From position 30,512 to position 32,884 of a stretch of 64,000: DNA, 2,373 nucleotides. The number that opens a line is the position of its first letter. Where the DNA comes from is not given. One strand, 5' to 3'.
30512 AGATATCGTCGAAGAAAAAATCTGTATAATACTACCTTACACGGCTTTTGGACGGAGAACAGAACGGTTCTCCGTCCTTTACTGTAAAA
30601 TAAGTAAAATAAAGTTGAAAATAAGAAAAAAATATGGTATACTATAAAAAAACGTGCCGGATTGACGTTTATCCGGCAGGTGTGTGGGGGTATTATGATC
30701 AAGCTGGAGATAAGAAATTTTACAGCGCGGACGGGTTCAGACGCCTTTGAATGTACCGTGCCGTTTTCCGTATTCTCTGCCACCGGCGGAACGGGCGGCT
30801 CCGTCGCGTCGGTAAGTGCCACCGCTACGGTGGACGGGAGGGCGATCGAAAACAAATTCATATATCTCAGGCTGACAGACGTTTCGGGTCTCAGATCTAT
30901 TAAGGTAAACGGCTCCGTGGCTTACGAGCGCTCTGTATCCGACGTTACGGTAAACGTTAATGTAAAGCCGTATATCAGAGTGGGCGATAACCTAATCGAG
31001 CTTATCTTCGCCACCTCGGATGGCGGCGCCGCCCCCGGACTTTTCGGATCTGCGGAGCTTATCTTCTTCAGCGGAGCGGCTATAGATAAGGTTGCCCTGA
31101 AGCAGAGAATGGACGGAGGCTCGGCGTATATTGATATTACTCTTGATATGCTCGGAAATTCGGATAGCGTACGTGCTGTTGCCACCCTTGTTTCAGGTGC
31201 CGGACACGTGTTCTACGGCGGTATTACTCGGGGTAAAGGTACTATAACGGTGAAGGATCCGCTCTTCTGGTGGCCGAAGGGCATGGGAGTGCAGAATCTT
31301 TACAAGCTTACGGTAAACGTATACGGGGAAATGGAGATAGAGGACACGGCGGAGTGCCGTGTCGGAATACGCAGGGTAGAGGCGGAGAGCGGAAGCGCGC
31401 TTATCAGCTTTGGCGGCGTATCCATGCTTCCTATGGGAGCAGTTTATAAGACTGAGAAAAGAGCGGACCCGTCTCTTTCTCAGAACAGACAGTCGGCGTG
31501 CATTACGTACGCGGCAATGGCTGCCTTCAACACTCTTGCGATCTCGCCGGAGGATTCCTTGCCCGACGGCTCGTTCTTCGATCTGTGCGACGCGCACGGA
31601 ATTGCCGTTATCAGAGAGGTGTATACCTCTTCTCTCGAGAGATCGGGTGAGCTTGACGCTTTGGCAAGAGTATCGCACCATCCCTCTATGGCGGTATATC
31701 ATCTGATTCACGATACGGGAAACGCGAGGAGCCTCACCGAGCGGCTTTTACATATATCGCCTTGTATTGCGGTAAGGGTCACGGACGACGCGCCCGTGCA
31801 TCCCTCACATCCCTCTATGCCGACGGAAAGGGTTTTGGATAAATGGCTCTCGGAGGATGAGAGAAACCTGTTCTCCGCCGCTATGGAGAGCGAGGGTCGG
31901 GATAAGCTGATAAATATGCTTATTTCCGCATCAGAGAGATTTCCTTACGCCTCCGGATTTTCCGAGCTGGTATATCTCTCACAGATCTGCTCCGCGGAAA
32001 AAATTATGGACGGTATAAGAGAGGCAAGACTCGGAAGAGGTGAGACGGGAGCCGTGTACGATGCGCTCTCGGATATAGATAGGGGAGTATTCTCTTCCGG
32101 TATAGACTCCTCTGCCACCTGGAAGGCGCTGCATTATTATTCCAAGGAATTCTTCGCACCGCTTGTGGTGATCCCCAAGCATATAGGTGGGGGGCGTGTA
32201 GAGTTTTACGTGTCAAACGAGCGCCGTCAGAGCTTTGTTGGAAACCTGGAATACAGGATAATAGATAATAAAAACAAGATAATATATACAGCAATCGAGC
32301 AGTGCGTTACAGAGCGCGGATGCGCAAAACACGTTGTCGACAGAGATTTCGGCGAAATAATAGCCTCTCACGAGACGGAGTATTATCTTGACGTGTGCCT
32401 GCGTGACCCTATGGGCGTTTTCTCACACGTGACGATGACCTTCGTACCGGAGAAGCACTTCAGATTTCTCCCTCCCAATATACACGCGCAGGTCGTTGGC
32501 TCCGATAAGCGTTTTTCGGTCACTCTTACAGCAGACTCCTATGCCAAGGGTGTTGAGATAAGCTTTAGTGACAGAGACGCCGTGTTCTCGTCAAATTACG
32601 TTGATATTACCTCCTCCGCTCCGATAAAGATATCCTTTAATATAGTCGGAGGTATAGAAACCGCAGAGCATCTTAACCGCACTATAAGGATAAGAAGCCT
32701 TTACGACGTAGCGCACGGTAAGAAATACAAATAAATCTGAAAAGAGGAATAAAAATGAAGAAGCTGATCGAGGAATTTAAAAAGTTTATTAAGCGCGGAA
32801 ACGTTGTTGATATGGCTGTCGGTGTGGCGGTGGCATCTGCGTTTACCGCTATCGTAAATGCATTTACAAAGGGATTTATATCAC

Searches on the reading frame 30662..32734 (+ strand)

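Call 77: search_protein_families(library=pfam, max_evalue=0.00001, proteins=[window:30662-32734:+])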
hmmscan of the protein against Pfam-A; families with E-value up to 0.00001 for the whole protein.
window:30662-32734:+ (690 aa): 3 families
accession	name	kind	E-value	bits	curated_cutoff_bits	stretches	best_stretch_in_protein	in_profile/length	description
PF17753.7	Ig_mannosidase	-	3.2e-15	56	22.6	1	604-683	3-81/81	Ig-fold domain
PF17786.7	Mannosidase_ig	-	1.4e-07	32.4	23.4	1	512-599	2-91/91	Mannosidase Ig/CBM-like domain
PF00703.27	Glyco_hydro_2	-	2.2e-07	32.1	23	1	187-237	68-109/109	Glycosyl hydrolases family 2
